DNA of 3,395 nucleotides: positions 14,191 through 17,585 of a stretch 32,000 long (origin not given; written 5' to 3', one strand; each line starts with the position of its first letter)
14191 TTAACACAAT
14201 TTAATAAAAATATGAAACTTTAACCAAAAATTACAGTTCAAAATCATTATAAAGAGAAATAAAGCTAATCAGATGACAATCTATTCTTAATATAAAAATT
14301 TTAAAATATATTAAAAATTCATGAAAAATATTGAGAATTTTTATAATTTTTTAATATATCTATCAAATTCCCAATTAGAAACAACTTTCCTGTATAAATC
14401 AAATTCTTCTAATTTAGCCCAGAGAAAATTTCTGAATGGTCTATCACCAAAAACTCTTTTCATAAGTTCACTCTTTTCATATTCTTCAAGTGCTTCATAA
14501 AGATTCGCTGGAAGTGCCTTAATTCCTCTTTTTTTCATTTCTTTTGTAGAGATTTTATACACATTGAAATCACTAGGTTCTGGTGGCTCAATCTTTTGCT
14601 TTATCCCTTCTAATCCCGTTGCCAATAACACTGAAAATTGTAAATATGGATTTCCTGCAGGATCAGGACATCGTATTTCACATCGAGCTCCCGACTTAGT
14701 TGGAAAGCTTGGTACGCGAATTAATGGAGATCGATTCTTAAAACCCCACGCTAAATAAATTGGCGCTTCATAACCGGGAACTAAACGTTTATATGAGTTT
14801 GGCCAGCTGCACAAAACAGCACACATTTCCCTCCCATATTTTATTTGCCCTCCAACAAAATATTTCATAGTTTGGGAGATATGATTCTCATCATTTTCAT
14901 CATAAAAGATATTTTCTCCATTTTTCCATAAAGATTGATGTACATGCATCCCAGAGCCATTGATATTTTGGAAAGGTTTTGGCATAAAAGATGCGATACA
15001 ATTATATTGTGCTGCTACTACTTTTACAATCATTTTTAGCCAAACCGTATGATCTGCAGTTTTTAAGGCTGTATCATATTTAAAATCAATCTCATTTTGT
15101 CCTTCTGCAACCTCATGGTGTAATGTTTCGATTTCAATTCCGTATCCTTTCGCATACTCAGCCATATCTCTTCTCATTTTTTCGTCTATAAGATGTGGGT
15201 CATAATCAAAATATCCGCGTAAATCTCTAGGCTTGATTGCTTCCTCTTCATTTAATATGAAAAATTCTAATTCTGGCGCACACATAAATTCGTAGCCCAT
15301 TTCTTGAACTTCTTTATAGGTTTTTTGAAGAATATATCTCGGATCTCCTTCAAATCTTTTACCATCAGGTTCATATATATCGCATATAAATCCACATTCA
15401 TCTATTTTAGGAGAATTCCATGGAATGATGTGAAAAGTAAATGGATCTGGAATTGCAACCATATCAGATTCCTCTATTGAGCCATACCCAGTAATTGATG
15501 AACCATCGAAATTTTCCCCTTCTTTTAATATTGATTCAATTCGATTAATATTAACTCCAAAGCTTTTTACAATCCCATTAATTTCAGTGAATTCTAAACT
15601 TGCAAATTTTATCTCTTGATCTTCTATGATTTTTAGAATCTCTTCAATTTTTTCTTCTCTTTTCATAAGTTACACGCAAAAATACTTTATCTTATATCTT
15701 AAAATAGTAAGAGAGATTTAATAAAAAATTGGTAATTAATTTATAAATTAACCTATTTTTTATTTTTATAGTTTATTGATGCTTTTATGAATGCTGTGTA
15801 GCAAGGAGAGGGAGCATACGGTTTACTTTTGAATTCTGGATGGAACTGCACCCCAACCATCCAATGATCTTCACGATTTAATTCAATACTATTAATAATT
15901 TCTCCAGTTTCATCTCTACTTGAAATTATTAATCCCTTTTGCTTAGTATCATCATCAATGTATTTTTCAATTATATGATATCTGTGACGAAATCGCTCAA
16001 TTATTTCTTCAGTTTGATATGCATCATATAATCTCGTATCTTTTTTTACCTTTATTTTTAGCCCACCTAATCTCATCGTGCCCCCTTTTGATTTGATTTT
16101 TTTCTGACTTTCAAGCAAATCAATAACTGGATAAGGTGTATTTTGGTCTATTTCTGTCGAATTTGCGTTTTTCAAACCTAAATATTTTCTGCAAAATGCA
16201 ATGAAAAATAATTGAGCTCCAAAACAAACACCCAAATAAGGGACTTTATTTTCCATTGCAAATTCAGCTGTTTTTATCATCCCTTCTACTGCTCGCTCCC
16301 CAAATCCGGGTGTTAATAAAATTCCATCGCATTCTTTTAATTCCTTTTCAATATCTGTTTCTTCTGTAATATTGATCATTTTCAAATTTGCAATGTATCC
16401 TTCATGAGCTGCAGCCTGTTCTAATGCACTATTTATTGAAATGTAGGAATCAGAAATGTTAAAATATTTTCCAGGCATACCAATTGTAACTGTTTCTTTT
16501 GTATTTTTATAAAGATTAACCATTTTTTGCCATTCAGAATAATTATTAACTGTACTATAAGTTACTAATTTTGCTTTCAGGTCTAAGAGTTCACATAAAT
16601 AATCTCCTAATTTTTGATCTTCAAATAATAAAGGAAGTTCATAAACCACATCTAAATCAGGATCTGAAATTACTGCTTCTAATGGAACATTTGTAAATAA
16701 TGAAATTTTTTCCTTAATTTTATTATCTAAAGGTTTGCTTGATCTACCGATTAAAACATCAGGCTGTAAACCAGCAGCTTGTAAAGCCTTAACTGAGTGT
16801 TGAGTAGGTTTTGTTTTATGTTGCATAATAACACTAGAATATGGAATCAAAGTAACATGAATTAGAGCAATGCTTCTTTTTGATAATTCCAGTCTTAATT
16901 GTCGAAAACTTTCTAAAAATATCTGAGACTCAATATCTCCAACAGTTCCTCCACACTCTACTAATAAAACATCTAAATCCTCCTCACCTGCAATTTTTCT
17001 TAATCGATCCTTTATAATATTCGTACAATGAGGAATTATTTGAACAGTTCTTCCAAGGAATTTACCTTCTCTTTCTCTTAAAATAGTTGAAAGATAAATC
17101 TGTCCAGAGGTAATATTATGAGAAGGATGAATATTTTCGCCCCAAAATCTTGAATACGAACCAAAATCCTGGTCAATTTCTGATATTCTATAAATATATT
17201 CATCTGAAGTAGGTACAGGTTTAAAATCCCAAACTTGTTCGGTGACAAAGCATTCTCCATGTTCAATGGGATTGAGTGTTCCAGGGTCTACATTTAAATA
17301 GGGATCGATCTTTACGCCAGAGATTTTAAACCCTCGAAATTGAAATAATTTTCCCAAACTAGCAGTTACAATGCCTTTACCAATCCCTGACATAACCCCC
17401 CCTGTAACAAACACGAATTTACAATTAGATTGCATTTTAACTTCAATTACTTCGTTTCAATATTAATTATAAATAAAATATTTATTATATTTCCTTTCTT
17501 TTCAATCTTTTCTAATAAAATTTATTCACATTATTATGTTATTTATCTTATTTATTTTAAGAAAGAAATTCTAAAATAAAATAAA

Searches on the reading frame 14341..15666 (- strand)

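Call 23: search_protein_families(library=pfam, proteins=[window:14341-15666:-], max_evalue=0.00001)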
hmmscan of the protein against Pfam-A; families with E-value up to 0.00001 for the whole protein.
window:14341-15666:- (441 aa): 2 families
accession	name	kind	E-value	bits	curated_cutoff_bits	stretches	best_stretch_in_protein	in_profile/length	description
PF00120.29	Gln-synt_C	-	3e-120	401.8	24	1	107-437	2-344/344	Glutamine synthetase, catalytic domain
PF03951.24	Gln-synt_N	-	1.4e-23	82.7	33.4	1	19-100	2-82/82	Glutamine synthetase, beta-Grasp domain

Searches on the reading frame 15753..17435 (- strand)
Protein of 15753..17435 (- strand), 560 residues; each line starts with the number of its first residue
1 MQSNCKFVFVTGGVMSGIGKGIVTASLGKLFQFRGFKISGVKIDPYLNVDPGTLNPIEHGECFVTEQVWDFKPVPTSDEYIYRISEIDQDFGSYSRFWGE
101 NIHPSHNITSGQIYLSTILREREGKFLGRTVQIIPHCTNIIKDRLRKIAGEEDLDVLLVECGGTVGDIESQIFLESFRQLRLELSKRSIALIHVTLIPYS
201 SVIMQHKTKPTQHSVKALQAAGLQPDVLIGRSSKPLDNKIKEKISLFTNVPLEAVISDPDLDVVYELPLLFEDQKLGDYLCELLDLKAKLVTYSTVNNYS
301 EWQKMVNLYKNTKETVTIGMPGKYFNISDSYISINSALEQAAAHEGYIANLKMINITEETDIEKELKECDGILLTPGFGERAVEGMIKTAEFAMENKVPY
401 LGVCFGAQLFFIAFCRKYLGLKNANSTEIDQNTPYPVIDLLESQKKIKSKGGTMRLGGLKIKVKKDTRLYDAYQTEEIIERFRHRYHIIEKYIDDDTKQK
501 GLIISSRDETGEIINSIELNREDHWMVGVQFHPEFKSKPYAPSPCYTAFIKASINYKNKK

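Call 23: search_protein_families(library=pfam, proteins=[window:15753-17435:-], max_evalue=0.00001)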
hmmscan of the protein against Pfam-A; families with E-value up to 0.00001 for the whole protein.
window:15753-17435:- (560 aa): 3 families
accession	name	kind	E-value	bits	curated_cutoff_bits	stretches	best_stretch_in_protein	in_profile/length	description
PF06418.20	CTP_synth_N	-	1.6e-100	336.3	26.1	1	6-286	1-265/265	CTP synthase N-terminus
PF00117.34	GATase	-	5.1e-34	118.1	22.8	1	327-551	2-189/190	Glutamine amidotransferase class-I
PF07722.19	Peptidase_C26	-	4e-10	40.3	20.5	1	391-534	99-219/219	Peptidase C26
